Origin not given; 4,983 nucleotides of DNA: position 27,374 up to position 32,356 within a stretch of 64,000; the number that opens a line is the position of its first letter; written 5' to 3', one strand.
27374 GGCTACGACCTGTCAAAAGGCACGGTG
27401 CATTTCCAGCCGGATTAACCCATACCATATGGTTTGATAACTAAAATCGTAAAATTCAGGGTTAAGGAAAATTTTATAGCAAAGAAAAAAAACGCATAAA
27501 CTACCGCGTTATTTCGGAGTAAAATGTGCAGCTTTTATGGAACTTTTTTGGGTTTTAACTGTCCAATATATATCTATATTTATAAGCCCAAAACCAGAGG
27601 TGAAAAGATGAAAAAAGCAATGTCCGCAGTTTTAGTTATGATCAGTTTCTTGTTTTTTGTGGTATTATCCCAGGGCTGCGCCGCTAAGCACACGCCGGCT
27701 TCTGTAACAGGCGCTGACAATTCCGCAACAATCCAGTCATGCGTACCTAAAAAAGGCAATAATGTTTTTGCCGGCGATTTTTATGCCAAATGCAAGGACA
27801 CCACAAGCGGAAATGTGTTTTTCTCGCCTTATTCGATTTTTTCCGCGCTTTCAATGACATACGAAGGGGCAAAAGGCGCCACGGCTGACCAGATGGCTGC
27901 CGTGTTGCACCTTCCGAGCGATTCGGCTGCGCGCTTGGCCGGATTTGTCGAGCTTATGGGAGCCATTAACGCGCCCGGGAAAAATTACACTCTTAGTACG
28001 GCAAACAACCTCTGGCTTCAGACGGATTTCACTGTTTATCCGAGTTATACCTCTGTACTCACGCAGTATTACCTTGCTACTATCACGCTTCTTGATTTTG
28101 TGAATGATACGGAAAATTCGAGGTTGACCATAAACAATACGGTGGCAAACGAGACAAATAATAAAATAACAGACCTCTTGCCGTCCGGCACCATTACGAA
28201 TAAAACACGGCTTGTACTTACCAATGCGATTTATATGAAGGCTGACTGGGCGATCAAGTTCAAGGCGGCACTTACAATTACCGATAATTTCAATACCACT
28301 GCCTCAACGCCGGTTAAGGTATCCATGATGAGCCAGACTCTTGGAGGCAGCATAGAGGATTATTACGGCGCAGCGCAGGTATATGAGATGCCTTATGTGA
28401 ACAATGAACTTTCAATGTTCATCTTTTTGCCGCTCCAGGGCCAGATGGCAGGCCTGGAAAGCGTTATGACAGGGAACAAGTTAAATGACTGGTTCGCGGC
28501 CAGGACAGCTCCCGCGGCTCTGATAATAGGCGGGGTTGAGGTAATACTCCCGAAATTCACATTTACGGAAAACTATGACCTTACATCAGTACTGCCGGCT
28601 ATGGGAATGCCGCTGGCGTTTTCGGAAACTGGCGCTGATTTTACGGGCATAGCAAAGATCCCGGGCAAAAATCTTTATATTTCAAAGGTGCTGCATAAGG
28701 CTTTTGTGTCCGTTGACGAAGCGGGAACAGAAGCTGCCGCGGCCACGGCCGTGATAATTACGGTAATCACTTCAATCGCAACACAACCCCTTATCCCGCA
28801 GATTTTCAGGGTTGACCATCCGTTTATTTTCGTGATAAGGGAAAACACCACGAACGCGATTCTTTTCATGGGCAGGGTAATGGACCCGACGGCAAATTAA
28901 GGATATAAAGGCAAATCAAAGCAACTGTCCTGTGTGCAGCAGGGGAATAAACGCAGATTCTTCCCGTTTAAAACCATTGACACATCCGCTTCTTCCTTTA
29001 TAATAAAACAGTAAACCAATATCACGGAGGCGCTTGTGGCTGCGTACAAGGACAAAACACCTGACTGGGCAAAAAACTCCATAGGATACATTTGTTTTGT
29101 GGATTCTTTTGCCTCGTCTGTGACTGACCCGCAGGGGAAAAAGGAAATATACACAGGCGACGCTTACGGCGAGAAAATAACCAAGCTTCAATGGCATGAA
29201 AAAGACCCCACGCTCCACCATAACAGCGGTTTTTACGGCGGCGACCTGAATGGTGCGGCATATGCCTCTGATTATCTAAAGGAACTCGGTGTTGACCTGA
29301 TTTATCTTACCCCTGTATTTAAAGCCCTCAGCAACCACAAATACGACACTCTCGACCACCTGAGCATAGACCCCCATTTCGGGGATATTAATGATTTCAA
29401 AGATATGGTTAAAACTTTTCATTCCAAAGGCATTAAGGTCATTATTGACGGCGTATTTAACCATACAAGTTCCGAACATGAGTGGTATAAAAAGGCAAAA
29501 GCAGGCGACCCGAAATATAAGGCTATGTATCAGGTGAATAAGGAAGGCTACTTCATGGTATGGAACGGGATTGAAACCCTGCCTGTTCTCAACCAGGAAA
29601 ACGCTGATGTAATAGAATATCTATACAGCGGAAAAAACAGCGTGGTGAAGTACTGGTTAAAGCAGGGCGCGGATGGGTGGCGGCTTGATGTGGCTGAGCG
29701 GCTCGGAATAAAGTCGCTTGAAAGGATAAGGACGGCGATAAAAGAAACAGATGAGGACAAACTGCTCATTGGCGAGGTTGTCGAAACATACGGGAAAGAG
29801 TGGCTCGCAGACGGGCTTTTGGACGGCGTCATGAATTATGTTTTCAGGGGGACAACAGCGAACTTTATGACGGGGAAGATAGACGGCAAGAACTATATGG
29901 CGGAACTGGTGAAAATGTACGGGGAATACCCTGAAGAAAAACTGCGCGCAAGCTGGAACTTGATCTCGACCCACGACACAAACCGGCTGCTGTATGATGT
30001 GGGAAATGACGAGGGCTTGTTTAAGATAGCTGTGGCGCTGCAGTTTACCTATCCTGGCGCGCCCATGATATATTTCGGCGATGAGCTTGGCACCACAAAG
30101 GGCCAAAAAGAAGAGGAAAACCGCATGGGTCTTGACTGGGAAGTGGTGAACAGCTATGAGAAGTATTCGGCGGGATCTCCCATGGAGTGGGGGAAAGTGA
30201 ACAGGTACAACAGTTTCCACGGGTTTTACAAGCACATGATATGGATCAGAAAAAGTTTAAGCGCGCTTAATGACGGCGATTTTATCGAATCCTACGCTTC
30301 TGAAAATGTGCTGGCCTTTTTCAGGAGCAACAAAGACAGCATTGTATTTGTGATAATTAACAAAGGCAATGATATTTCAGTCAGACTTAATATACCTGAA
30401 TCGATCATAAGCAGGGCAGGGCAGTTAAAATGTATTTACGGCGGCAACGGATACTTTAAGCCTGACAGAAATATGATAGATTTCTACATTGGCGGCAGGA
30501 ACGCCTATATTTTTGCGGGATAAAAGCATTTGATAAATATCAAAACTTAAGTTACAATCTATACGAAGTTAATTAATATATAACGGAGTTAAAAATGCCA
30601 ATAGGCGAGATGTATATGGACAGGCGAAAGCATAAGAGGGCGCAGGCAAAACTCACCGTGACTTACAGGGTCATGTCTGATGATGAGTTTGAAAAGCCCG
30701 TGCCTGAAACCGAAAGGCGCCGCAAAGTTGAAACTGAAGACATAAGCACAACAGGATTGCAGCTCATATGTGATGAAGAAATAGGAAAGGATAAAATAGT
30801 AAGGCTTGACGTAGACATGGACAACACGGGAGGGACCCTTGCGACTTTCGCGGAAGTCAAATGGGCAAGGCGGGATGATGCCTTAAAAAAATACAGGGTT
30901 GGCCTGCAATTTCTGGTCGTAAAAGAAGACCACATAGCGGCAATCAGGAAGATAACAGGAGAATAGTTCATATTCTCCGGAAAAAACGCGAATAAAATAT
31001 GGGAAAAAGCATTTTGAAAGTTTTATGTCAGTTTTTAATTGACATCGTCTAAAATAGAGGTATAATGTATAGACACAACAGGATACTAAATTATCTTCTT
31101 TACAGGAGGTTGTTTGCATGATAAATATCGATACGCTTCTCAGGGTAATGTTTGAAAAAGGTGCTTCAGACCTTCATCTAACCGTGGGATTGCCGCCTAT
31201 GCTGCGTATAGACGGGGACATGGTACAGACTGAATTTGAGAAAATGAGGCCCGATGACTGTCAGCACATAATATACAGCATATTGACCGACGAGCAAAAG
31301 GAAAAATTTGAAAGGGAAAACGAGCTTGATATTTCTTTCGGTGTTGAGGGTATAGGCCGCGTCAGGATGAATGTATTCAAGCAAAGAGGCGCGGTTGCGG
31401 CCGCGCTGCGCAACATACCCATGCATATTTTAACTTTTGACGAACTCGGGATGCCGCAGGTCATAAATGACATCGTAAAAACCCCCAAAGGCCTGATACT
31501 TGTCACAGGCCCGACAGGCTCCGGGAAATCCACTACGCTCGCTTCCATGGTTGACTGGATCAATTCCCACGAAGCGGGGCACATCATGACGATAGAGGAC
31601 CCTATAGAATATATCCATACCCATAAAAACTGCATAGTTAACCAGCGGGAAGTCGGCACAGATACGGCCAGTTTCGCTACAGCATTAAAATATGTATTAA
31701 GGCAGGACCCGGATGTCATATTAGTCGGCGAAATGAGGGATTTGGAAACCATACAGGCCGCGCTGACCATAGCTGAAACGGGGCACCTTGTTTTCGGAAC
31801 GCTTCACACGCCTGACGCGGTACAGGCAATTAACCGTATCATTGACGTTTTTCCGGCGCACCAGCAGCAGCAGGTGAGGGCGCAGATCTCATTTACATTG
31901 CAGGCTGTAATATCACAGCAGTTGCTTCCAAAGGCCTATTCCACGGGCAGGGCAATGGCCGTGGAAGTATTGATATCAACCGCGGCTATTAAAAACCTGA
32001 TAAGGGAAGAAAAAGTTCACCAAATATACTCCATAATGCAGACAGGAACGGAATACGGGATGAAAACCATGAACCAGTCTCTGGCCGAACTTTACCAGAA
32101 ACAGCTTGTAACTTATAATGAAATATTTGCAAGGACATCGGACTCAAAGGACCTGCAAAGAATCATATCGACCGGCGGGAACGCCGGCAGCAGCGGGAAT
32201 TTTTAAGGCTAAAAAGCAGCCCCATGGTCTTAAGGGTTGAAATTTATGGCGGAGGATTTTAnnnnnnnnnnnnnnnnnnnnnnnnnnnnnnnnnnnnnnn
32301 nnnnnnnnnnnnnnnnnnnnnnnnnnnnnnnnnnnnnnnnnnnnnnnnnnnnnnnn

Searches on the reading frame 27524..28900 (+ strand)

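Call 29: search_protein_families(library=pfam, proteins=[window:27524-28900:+], max_evalue=0.001)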
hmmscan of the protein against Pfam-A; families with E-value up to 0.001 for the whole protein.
window:27524-28900:+ (458 aa): 1 family
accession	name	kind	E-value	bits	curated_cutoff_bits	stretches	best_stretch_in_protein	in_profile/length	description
PF00079.25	Serpin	-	1.5e-109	367.1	27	1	78-455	2-370/370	Serpin (serine protease inhibitor)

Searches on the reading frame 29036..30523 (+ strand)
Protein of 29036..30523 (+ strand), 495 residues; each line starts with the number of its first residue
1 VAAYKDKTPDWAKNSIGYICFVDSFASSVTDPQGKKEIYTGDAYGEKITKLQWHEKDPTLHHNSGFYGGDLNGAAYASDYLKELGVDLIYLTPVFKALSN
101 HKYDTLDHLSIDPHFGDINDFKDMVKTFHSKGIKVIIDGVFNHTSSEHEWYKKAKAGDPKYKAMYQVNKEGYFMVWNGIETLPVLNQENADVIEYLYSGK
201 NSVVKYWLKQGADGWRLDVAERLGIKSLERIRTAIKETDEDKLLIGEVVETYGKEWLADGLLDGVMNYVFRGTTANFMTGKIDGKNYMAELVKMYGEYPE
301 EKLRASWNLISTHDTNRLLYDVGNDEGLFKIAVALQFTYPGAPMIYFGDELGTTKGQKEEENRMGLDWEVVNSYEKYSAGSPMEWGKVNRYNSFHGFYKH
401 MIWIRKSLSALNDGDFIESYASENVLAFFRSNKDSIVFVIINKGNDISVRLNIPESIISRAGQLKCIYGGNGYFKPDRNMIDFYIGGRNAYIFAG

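Call 29: search_protein_families(library=pfam, proteins=[window:29036-30523:+], max_evalue=0.001)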
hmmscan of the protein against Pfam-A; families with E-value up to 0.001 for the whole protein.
window:29036-30523:+ (495 aa): 2 families
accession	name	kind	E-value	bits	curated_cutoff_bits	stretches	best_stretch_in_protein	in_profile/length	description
PF00128.31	Alpha-amylase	-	2.6e-56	192.2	22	1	24-392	6-396/446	Alpha amylase, catalytic domain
PF14701.12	hDGE_amylase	-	0.00023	20.8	27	1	81-153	31-112/439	Glycogen debranching enzyme, glucanotransferase domain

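Call 50: search_protein_families(library=ncbifam, proteins=[window:29036-30523:+], max_evalue=0.001)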
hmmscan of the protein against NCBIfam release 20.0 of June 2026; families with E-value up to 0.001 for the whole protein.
window:29036-30523:+ (495 aa): 38 families (the best 25 are shown)
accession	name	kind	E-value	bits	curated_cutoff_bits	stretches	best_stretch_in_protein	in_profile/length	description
NF041090.1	Cyc-maltodext_AglB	equivalog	8.4e-110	367.8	540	1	9-469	2-431/470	cyclomaltodextrinase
NF008051.0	PRK10785.1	equivalog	1.9e-96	323.6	568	1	4-456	111-571/607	maltodextrin glucosidase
NF011083.0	PRK14510.1-2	equivalog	2.2e-60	204.3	1322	2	7-320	158-491/1186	bifunctional glycogen debranching protein GlgX/4-alpha-glucanotransferase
TIGR02403.1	trehalose_treC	equivalog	1.3e-38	133.1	799.05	1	68-170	23-126/544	alpha,alpha-phosphotrehalase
TIGR02456.1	treS_nterm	equivalog_domain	5.3e-35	120.9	678.35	1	68-160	24-117/539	maltose alpha-D-glucosyltransferase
NF041321.1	Alpha-amyl_MalA_Halo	equivalog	8.9e-35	120.2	875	1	7-447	252-628/666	alpha-amylase MalA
NF051899.1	BetGalacBglAAgro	equivalog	1e-32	113.3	900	1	68-167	24-124/537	beta-galactosidase BglA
NF008183.0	PRK10933.1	subfamily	2e-30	106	535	1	64-166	25-128/551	alpha,alpha-phosphotrehalase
TIGR02104.1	pulA_typeI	equivalog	1.6e-19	69.5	504.5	1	75-415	167-536/605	type I pullulanase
TIGR02401.1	trehalose_TreY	equivalog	7.2e-18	64.2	498.65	1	70-194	14-143/838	malto-oligosyltrehalose synthase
TIGR02100.1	glgX_debranch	equivalog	5e-17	61.2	640.9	1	78-226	190-349/688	glycogen debranching protein GlgX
NF007051.0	PRK09505.1-1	equivalog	4.3e-14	51.4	864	1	64-145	231-327/686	alpha-amylase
NF007058.0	PRK09505.2-3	equivalog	5.7e-13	47.9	897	1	64-144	242-337/742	alpha-amylase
NF006970.0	PRK09441.1-3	equivalog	8e-13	47.9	516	1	83-349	69-355/466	alpha-amylase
TIGR02402.1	trehalose_TreZ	equivalog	1.5e-12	46.6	538.8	1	68-238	108-269/545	malto-oligosyltrehalose trehalohydrolase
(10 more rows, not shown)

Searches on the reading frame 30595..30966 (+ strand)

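Call 30: search_protein_families(library=pfam, proteins=[window:30595-30966:+], max_evalue=0.001)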
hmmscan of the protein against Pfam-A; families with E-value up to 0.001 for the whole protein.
window:30595-30966:+ (123 aa): 1 family
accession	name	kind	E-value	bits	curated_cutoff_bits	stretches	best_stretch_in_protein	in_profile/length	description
PF07238.19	PilZ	-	5.5e-12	46.4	22.5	1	9-120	1-99/102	PilZ domain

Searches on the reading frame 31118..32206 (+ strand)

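Call 30: search_protein_families(library=pfam, proteins=[window:31118-32206:+], max_evalue=0.001)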
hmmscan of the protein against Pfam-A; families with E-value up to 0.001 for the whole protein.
window:31118-32206:+ (362 aa): 5 families
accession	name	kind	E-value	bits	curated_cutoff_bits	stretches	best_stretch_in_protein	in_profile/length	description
PF00437.27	T2SSE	-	3.7e-49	167.8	24.9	1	5-305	13-307/370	Type II/IV secretion system protein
PF13401.12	AAA_22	-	8.8e-06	26.5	27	1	123-169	4-33/130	AAA domain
PF13604.12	AAA_30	-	0.00012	22.3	27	0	115-151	9-45/191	AAA domain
PF25199.1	nSTAND_NTPase5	-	0.00054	20.2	34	0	121-164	38-81/145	Novel STAND NTPase 5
PF13555.12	AAA_29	-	0.00074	19.7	27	0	122-141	20-39/61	P-loop containing region of AAA domain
